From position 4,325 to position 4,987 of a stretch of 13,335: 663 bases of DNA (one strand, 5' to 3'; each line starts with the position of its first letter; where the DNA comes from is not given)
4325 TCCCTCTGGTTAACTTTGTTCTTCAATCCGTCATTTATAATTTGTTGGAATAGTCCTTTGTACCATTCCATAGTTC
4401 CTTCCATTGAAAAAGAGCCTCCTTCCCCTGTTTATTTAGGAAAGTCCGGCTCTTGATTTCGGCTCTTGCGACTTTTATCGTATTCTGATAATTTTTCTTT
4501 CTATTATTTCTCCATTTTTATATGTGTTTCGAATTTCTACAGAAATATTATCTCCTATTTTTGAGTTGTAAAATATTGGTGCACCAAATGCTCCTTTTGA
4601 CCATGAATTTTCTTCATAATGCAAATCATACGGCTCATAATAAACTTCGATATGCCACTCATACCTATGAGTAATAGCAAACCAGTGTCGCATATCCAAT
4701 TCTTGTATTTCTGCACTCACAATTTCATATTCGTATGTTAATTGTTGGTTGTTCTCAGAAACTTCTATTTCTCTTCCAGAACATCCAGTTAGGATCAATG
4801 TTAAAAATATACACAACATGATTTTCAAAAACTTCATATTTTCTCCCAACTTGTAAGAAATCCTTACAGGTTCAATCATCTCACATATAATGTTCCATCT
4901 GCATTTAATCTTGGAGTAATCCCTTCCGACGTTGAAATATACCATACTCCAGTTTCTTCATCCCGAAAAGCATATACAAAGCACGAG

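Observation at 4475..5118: Two small lipoproteins encoded immediately upstream of terL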

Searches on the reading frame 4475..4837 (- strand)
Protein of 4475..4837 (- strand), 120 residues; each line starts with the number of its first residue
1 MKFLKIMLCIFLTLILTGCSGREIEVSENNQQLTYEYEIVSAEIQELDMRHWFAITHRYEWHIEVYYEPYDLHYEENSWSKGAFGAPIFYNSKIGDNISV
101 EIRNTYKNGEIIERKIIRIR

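Call 3: search_protein_families(library=pfam, proteins=[window:4475-4837:-], max_evalue=0.1)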
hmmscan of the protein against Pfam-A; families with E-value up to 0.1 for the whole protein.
window:4475-4837:- (120 aa): 1 family
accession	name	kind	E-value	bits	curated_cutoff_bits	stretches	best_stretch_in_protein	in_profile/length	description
PF14913.11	DPCD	-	0.0015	18.4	27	1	28-105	26-103/189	DPCD protein family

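Call 4: search_protein_families(library=phrogs, proteins=[window:4475-4837:-], max_evalue=0.1)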
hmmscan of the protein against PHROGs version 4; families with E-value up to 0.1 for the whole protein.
window:4475-4837:- (120 aa): 4 families
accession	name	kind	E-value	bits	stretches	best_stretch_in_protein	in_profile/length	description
phrog_8801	-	unknown function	0.025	16.1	1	1-43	1-42/94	-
phrog_6360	-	unknown function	0.031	15.5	1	5-40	3-39/122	-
phrog_14272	-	unknown function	0.044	14.1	1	4-38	4-41/231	-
phrog_27333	-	unknown function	0.07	14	0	51-82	16-50/55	-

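Call 8: find_homologous_proteins(query=window:4475-4837:-, max_evalue=0.01)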
Query window:4475-4837:- (120 aa): 13 proteins with E <= 0.01 among 13 candidates.
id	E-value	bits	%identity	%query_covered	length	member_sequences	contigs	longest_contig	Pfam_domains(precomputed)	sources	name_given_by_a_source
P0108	9.2e-76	269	100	100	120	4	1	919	-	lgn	-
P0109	2.5e-58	213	78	97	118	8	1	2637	-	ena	-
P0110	3.8e-53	196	72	97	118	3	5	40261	-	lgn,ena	-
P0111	1.9e-51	191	71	96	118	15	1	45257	-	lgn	-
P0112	1.0e-34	137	55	99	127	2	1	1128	-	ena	-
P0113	2.5e-34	136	53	99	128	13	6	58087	-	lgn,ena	-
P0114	3.1e-33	132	54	98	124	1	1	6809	-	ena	-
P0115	5.1e-33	131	52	96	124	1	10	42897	-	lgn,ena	-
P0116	1.2e-31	127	54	95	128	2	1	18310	-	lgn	-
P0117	1.6e-31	127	51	99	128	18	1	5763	-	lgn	-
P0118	4.5e-31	125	52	99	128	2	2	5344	-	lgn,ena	-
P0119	1.0e-30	124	54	96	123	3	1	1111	-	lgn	-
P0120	5.0e-29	119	49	99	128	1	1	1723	-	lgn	-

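Call 12: find_encoding_contigs(protein=window:4475-4837:-, flank=10000, max_places=6)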
Protein window:4475-4837:- (120 aa): 1 contig read that carries it; 1 place shown.
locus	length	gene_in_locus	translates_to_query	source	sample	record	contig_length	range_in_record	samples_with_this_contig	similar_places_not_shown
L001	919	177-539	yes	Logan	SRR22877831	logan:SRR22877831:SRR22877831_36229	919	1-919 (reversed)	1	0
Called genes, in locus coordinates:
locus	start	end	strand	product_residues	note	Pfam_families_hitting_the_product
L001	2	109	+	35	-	?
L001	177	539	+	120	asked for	-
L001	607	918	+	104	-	?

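Call 13: find_encoding_contigs(protein=P0113, flank=10000, max_places=4)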
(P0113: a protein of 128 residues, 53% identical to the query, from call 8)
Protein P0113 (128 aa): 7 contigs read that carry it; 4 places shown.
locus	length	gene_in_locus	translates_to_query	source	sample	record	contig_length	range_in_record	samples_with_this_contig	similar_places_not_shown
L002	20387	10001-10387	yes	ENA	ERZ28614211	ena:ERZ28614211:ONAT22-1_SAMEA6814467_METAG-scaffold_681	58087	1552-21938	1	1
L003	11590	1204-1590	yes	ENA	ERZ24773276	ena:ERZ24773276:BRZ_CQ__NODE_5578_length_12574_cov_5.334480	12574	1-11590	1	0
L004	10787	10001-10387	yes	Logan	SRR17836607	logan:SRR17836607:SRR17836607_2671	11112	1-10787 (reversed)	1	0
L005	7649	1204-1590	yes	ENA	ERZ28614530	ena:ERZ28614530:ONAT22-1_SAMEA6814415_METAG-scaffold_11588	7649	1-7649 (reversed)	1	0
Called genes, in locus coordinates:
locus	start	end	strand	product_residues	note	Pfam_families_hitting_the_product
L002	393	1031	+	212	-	-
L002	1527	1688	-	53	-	PF12651:RHH_3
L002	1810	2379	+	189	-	PF00239:Resolvase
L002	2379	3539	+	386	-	-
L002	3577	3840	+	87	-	-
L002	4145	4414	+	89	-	-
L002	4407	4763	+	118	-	-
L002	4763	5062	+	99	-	-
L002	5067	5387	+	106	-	-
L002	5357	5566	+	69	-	-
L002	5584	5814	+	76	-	-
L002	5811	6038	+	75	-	-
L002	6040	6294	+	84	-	-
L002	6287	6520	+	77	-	-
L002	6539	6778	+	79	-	PF11753:DUF3310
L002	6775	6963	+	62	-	-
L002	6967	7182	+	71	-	-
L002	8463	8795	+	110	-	-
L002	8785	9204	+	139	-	-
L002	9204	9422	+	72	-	-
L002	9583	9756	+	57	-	-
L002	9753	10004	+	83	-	-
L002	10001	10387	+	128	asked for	-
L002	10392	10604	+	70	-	-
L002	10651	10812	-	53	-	PF12651:RHH_3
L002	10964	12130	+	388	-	PF12323:HTH_OrfB_IS605, PF01385:OrfB_IS605, PF07282:Cas12f1-like_TNB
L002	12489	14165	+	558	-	PF22530:Terminase-T7_RNaseH-like (faint)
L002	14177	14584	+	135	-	-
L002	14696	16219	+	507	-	PF05133:SPP1_portal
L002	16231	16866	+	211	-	PF04233:Phage_Mu_F (weak)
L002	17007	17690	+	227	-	-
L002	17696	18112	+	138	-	-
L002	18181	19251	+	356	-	PF03864:Phage_cap_E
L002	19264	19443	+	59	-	-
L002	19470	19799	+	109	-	-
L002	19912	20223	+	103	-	-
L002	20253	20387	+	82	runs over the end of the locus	-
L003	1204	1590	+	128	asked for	-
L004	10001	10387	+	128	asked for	-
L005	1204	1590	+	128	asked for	-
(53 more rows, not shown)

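Call 14: find_encoding_contigs(protein=P0111, flank=10000, max_places=3)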
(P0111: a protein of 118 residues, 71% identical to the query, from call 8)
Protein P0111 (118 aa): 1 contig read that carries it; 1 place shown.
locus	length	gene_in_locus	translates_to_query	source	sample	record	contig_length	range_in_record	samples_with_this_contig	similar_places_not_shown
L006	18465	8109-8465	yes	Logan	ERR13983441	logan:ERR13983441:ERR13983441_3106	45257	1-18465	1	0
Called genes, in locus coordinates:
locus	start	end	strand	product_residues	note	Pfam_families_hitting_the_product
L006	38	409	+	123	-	-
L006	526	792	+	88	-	-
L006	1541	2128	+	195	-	-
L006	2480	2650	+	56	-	PF01402:RHH_1 (weak)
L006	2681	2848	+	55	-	PF02498:Bro-N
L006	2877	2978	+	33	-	-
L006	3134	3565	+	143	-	-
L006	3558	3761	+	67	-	-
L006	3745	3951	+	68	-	-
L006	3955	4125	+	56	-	-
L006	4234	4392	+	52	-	-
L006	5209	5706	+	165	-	PF16559:GIT_CC (faint)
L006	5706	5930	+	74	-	-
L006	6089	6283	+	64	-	-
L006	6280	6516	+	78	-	PF14205:Cys_rich_KTR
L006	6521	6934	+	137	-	-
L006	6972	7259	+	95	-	-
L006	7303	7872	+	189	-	PF16473:Rv2179c-like (weak)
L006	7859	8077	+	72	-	-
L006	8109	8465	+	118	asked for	-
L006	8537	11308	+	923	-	PF05204:Hom_end (faint), PF14528:LAGLIDADG_3 (weak)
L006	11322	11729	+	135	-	-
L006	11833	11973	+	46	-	-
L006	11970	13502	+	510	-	PF05133:SPP1_portal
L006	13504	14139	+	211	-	-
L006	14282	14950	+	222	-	-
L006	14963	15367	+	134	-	-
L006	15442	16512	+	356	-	PF03864:Phage_cap_E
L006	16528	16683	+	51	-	-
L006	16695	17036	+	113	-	PF05135:Phage_connect_1 (faint)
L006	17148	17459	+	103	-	-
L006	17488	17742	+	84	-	-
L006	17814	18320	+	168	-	-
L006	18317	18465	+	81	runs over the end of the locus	-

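Call 15: find_encoding_contigs(protein=P0115, flank=10000, max_places=3)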
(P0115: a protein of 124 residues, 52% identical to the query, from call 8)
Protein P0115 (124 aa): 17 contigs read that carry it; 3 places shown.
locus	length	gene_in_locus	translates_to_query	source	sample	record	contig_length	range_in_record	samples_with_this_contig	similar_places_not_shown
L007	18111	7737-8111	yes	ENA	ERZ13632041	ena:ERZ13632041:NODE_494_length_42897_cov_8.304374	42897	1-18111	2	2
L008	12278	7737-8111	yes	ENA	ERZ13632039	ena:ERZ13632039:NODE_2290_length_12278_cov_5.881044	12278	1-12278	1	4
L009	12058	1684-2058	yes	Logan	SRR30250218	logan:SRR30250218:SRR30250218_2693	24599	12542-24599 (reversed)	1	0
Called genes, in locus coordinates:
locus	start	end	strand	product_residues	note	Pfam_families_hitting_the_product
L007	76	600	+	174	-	PF01507:PAPS_reduct (faint)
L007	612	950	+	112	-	-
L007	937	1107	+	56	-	-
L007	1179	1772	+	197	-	-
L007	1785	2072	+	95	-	PF27001:Phage_T4_Y07B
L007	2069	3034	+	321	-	-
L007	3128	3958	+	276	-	PF01555:N6_N4_Mtase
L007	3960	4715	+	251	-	PF01555:N6_N4_Mtase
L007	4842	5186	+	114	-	-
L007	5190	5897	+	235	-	-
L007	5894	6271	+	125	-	-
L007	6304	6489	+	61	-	-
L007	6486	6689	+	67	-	-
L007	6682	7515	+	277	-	PF07505:DUF5131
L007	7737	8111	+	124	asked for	-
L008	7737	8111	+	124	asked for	-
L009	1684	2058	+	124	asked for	-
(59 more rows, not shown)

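Call 22: search_protein_families(library=ncbifam, proteins=[window:4475-4837:-], max_evalue=1)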
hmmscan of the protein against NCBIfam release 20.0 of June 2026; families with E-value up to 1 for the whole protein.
window:4475-4837:- (120 aa): 6 families
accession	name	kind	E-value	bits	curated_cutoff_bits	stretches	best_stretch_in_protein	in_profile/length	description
NF041428.1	TrsH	subfamily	0.026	14.6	150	1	5-35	3-33/149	TrsH/TraH family protein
NF040598.1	Ala_zip_lipo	subfamily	0.036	14.6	43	1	2-50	1-51/90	Lpp/OprI family alanine-zipper lipoprotein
NF033216.1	lipo_YgdI_YgdR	subfamily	0.1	12.5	42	1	2-30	2-29/71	YgdI/YgdR family lipoprotein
TIGR00752.1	slp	superfamily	0.13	11.6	88.45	0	58-92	139-175/182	Slp family lipoprotein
NF041883.1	RNase_A_lipo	exception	0.14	12.2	200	0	6-32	7-34/168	RNase A-like domain-containing lipoprotein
NF008048.1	PRK10781.1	equivalog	0.23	11.6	140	1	6-37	3-34/134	Rcs stress response system protein RcsF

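Call 23: search_protein_families(library=padloc, proteins=[window:4475-4837:-], max_evalue=1)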
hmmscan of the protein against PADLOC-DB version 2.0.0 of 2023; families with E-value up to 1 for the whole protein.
window:4475-4837:- (120 aa): 0 families

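Call 26: predict_structure(alignment_id=A1)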
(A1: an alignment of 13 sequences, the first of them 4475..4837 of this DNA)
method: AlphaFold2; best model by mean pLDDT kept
length: 120 residues; sequences in the alignment: 13
mean_pLDDT: 83.7   pTM: 0.70
mean pLDDT of the five models: 83.7, 82.9, 82.2, 82.1, 80.6
residues with pLDDT >= 90: 63; 70-90: 34; 50-70: 15; < 50: 8
segments of 3 or more residues with pLDDT < 50: 1-3, 16-18
pLDDT, mean of each block of 10 residues (from residue 1): 51 51 76 91 96 81 97 95 81 96 94 96
secondary structure, 60 per line:
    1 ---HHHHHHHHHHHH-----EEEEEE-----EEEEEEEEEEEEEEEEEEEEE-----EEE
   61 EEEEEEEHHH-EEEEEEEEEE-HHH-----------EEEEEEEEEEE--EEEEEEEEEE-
elements in order: H4-15 E21-26 E32-52 E58-67 E72-81 E97-107 E110-119

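Call 34: search_protein_representatives(alignment_id=A1)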
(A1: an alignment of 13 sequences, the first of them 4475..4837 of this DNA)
Query: 13 sequences, 121 profile positions. Proteins with E-value up to 0.001 (for the whole library): 93; up to 1e-10: 22; up to 1e-30: 5. The best 93 are listed.
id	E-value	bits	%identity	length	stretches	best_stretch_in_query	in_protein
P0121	3.6e-52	191.6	-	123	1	2-121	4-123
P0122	5.2e-49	181.4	-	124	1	1-121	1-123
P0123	2.3e-36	140.6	-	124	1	9-120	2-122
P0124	4.7e-32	126.6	-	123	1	1-121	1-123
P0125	7.1e-31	122.8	-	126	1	1-120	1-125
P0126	7.9e-27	109.8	-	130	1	2-120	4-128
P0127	1.0e-26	109.4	-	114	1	1-120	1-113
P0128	9.5e-26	106.3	-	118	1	1-121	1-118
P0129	4.0e-25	104.3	-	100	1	1-101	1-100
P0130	3.1e-24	101.4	-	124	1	2-121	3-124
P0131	7.9e-24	100.1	-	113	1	23-120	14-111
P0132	1.8e-23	98.9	-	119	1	1-120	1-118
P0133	5.0e-23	97.5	-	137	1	2-120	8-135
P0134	1.4e-20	89.6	-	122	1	5-120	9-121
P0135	1.8e-20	89.3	-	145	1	4-120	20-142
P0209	5.5e-04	36.0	-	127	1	1-117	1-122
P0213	8.2e-04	35.5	-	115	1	1-117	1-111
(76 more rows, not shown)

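Call 39: find_homologous_proteins(query=A4, max_evalue=0.001)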
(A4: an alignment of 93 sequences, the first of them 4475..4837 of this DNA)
Query A4 (93 sequences) (120 aa, profile of the alignment): 18 proteins with E <= 0.001 among 377 candidates.
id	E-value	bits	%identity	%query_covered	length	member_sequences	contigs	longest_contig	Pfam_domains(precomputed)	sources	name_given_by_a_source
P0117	1.2e-42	163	51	99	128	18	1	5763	-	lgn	-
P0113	2.8e-42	161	53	99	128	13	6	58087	-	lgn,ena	-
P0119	3.8e-42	161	54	96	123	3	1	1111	-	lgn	-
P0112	2.3e-41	158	55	99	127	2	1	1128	-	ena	-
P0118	2.6e-41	158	52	99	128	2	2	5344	-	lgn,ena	-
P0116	1.2e-40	156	54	95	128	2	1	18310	-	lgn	-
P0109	4.1e-40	154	78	97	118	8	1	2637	-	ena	-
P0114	4.6e-40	154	54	98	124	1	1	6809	-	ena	-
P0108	1.2e-39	153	100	100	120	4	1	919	-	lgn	-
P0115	1.8e-39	152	52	96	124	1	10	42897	-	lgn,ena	-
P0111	4.3e-39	151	71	96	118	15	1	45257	-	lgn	-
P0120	1.0e-38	150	49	99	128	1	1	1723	-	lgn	-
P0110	1.8e-37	146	72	97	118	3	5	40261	-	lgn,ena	-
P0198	1.8e-31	127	27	68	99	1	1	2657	-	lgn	-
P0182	1.8e-26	110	27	66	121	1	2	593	-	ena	-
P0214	3.0e-23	100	70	8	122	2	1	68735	-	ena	-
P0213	1.5e-21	94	29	29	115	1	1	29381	-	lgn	-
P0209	2.6e-19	87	22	97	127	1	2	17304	-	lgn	-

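Call 40: search_protein_families(library=pfam, alignment_id=A4, max_evalue=0.01)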
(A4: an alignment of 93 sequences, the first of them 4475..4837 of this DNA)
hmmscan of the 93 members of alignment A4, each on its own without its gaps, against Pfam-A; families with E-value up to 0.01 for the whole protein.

A. member 1, window:4475-4837:- (120 aa): 1 family
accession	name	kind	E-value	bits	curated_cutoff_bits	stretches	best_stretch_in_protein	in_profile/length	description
PF14913.11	DPCD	-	0.0015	18.4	27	1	28-105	26-103/189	DPCD protein family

B. families by the number of members that match (of 93 scanned): 8 families
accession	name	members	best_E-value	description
PF20101.4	DUF6491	3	0.00073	Family of unknown function (DUF6491)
PF08139.17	LPAM_1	3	0.0015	Prokaryotic membrane lipoprotein lipid attachment site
PF14913.11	DPCD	1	0.0015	DPCD protein family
PF24152.1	DUF7405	1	0.0021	Family of unknown function (DUF7405)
PF07238.19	PilZ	1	0.0052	PilZ domain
PF05481.17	Myco_19_kDa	1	0.0059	Mycobacterium 19 kDa lipoprotein antigen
PF05031.18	NEAT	1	0.0096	Iron Transport-associated domain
PF22639.1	Gp18_dom_I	1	0.01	Tail sheath protein Gp18-like domain I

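Call 47: search_solved_structures(query=A4, max_evalue=10)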
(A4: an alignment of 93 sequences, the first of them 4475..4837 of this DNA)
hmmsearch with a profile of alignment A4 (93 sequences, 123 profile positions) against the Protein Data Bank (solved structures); distinct sequences matched with E-value up to 10: 13.
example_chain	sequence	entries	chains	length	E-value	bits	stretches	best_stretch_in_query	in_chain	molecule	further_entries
5joq_A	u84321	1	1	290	0.075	16.2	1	1-43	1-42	Lmo2184 protein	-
5z6b_A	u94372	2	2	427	0.14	15.3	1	1-33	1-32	Putative ABC transporter substrate-binding protein YesO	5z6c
6all_A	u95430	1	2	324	0.18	15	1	1-30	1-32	Fe(3+)-citrate-binding protein yfmC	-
6fcg_A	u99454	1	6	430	0.22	14.7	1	1-41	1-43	Glycoside hydrolase, GH17 family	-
6mpo_A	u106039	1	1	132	0.35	14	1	56-114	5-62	Gene 5 protein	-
6o38_G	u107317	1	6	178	0.36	14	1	82-118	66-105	Type II secretion chaperone CpaB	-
2yp6_A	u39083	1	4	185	0.49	13.6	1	1-38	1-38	THIOREDOXIN FAMILY PROTEIN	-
9fct_B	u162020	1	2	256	0.78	12.9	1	1-26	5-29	DUF4465 domain-containing protein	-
6mit_C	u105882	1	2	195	0.8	12.9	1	1-45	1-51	Lipopolysaccharide export system protein LptC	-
5l35_A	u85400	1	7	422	1.7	11.9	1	54-113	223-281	Gene 5 protein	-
7sp4_M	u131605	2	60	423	1.7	11.8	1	54-113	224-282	Gene 5 protein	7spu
9his_I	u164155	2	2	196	1.7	11.8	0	1-25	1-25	Peptidyl-prolyl cis-trans isomerase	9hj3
8ory_A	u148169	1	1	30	2.6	11.2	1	3-22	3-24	Notch 1 extracellular truncation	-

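Call 55: fold_search(model_id=the predicted structure, library=viral)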
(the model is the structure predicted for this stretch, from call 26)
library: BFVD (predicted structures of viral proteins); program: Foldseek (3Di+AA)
matches with E <= 10: 818; with E <= 0.001: 0
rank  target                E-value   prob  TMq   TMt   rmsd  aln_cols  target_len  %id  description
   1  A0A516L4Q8            2.9e-02  0.84  0.26  0.16  10.1       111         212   15  (no name in the UniProt tables at hand)
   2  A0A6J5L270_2          3.4e-02  0.80  0.30  0.07  10.5       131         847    6  DNA polymerase III subunit alpha [uncultured Caudovirales phage]
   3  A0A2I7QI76            3.8e-02  0.89  0.28  0.32  15.2       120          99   13  Uncharacterized protein [Vibrio phage Aphrodite1]
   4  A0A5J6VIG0            4.7e-02  0.84  0.32  0.20  13.7       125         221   17  DUF3592 domain-containing protein [Megaviridae environmental sample]
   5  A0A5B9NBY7            5.5e-02  0.63  0.27  0.24  11.4        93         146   16  (no name in the UniProt tables at hand)
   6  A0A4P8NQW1            5.8e-02  0.75  0.25  0.09   9.8        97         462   10  (no name in the UniProt tables at hand)
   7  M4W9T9                6.1e-02  0.82  0.33  0.21  13.8       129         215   12  Uncharacterized protein [Mycobacterium phage FF47]
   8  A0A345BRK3            6.4e-02  0.98  0.40  0.46  11.4       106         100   12  (no name in the UniProt tables at hand)
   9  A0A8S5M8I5            6.4e-02  0.75  0.27  0.15  10.1        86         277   20  Prokaryotic membrane lipoprotein lipid attachment site [Caudovirales sp. ctCiv1]
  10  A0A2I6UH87            8.4e-02  0.84  0.30  0.25  12.2        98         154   11  Single-strand binding protein [Salinibacter phage M31CR41-2]
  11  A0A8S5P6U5            8.4e-02  0.66  0.29  0.23  11.4       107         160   11  Single strand binding protein (Fragment) [Podoviridae sp. ctPr92]
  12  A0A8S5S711            8.8e-02  0.90  0.35  0.21  11.9       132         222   13  Single strand binding protein [Siphoviridae sp. ctVDy27]
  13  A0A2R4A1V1            9.3e-02  0.87  0.33  0.17   9.0       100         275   11  (no name in the UniProt tables at hand)
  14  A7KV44                9.3e-02  0.84  0.30  0.04   9.9       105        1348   10  (no name in the UniProt tables at hand)
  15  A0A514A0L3            9.3e-02  0.51  0.26  0.27   9.4       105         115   11  Uncharacterized protein [Aeromonas phage LAh_8]
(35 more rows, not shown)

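Call 60: find_encoding_contigs(protein=P0214, flank=6000, max_places=2)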
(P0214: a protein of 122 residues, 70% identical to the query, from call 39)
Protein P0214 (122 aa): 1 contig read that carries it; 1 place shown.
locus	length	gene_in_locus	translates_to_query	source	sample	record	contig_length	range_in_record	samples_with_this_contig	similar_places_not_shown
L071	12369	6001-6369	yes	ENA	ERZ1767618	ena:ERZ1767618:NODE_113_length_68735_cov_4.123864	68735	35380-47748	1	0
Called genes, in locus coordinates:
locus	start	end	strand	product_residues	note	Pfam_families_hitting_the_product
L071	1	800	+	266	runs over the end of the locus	-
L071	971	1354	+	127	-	-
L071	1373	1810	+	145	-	-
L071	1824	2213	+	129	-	-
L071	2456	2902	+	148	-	PF13274:SocA_Panacea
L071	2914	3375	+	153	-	-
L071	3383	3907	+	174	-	-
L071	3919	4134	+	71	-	-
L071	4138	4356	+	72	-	-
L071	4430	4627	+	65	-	-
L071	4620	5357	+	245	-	PF02661:Fic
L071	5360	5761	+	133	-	-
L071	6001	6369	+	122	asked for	-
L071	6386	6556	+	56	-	-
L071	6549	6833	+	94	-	-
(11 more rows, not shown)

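Call 61: find_encoding_contigs(protein=P0213, flank=6000, max_places=2)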
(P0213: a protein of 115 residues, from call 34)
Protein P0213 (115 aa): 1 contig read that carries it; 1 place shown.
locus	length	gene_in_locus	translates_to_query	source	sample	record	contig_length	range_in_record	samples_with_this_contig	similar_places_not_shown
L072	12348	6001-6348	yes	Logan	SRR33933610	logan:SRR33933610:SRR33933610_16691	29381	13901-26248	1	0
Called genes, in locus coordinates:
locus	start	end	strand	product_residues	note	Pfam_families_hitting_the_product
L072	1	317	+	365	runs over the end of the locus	-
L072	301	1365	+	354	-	PF21939:Gp10_C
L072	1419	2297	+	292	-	PF05257:CHAP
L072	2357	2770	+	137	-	-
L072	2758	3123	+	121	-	PF10805:DUF2730 (weak), PF00170:bZIP_1 (faint)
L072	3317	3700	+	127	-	-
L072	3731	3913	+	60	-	-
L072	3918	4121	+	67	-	PF13619:KTSC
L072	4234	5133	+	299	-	PF09414:RNA_ligase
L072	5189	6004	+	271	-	PF00149:Metallophos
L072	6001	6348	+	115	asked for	-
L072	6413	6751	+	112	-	-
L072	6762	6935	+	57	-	-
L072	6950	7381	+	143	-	-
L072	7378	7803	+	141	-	PF00383:dCMP_cyt_deam_1, PF14437:MafB19-deam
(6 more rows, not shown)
